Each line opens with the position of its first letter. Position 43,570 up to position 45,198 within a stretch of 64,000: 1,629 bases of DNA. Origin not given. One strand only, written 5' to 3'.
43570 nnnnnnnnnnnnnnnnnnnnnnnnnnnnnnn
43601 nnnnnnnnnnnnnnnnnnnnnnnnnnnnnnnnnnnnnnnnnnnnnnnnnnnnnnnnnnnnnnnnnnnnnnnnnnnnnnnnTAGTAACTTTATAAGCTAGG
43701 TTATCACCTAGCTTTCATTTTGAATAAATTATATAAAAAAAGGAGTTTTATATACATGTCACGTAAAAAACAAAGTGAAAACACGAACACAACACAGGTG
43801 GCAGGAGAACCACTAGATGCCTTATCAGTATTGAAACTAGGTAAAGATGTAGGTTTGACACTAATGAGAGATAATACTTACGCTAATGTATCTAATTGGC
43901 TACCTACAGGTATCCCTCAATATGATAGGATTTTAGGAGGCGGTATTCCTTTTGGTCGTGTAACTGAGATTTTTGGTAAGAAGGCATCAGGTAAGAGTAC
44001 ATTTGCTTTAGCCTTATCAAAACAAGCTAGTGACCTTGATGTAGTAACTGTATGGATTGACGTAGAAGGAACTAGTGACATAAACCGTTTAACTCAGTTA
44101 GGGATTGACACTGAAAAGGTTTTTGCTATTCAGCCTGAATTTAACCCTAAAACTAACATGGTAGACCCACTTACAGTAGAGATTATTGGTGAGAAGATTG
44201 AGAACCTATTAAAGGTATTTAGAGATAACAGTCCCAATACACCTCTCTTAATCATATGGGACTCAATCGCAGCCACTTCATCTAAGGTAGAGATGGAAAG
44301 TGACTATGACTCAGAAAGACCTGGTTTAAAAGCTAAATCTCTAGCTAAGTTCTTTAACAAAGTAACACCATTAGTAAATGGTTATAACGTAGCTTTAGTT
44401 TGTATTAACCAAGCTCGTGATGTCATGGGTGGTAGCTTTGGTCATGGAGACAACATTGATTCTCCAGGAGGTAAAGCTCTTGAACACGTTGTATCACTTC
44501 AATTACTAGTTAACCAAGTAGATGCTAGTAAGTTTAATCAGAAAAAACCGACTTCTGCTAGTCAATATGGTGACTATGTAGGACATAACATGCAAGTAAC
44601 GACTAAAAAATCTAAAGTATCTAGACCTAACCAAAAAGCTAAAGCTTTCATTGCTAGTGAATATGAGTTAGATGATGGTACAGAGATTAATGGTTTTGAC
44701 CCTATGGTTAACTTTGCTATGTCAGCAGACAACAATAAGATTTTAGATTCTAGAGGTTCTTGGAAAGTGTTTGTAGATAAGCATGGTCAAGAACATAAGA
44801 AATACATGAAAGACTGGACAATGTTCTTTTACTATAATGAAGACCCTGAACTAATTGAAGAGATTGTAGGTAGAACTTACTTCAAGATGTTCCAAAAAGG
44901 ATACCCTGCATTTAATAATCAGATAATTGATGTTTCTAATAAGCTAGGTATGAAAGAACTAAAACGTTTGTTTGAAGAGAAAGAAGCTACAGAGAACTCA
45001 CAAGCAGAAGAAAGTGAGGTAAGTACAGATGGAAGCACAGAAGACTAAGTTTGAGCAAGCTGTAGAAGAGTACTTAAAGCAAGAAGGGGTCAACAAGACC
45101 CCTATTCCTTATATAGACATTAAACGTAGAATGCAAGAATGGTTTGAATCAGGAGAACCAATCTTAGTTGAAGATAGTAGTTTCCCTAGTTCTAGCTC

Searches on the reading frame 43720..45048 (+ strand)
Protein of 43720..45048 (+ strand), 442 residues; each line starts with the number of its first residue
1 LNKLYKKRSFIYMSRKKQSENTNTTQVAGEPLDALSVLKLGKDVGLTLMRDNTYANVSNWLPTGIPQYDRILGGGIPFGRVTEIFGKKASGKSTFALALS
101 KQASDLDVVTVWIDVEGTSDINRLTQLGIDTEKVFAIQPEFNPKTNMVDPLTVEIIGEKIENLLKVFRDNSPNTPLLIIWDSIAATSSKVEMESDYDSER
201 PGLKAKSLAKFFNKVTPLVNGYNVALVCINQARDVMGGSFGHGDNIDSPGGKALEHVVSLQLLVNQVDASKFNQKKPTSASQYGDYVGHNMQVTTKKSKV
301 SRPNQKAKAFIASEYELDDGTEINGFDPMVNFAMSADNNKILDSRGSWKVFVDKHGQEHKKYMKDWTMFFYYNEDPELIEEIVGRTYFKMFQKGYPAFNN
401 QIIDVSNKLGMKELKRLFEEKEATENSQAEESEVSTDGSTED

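Call 41: search_protein_families(library=pfam, proteins=[window:43720-45048:+], max_evalue=0.001)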
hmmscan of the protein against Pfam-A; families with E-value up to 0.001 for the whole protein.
window:43720-45048:+ (442 aa): 3 families
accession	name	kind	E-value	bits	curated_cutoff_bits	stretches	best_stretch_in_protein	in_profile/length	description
PF00154.27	RecA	-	6.2e-28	98.4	27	1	51-309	24-253/262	recA bacterial DNA recombination protein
PF08423.17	Rad51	-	1.3e-10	41.5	22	1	61-265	8-210/244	Rad51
PF06745.19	ATPase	-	8.4e-09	35.6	26.6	1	62-134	2-77/231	KaiC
